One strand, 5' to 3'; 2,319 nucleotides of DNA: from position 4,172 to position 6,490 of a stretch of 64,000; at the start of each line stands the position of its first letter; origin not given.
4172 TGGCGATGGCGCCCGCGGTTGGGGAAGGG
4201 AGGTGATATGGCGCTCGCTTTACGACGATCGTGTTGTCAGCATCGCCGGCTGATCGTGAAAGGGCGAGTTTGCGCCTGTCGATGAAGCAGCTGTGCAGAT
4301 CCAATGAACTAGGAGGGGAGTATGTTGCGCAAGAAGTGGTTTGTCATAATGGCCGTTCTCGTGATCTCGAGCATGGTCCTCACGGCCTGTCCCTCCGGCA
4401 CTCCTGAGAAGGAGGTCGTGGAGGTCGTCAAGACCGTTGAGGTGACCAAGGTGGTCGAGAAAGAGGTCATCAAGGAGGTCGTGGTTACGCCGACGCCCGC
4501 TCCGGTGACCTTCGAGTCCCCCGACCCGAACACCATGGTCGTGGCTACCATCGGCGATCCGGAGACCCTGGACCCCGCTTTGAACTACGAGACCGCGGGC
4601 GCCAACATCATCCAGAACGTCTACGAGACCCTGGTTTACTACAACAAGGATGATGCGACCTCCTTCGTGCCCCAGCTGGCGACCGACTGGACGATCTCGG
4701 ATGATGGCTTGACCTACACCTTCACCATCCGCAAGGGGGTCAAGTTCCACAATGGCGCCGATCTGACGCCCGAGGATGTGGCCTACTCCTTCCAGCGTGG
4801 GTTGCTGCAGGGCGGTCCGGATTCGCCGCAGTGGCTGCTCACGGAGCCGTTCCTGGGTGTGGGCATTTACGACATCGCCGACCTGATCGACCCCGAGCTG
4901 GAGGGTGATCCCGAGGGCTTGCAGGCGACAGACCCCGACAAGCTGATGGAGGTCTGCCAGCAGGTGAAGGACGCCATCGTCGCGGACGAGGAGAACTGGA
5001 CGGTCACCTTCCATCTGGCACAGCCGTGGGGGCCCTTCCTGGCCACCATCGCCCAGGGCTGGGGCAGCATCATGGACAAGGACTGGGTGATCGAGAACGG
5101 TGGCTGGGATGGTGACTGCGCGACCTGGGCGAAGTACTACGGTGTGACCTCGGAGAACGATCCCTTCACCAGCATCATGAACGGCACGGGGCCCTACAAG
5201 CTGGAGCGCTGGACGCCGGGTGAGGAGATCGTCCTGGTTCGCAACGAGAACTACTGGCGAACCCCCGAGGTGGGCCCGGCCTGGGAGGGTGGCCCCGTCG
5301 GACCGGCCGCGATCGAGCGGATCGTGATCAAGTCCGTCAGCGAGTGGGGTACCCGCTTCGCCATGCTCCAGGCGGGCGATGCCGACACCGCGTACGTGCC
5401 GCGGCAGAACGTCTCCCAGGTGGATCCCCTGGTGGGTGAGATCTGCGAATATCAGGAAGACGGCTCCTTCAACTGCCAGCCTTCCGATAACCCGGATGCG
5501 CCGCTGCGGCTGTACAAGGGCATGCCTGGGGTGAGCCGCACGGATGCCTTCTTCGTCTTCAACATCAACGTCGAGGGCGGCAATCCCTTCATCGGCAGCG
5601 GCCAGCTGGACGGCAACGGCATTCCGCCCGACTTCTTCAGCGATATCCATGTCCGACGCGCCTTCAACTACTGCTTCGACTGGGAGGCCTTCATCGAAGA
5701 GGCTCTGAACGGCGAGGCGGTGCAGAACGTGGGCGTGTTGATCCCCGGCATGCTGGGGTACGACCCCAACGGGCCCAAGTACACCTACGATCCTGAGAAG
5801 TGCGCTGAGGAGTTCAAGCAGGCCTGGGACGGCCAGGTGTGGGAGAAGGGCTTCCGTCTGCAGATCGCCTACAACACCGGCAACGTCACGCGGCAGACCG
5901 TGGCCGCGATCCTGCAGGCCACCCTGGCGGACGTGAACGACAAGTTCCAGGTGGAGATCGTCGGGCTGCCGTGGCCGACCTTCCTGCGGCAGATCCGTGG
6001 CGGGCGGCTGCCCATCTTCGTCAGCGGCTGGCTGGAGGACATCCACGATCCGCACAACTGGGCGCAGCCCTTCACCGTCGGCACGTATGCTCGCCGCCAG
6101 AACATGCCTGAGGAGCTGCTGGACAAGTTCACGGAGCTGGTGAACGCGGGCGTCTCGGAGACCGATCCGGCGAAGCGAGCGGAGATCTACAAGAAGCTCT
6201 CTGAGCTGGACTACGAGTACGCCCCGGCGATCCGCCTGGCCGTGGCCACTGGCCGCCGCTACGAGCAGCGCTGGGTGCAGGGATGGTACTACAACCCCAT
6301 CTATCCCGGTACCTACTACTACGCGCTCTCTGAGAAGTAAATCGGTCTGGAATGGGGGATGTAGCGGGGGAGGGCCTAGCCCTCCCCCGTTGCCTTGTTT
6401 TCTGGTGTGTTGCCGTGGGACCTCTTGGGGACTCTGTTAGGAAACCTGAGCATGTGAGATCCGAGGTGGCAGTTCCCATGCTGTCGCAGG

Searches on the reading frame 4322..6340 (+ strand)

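Call 43: search_protein_families(library=pfam, proteins=[window:4322-6340:+], max_evalue=0.00001)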
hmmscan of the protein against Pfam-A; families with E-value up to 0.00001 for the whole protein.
window:4322-6340:+ (672 aa): 1 family
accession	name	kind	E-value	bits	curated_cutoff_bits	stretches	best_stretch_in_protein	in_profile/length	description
PF00496.27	SBP_bac_5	-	6.3e-73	246.4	32.4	1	115-587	2-363/368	Bacterial extracellular solute-binding proteins, family 5 Middle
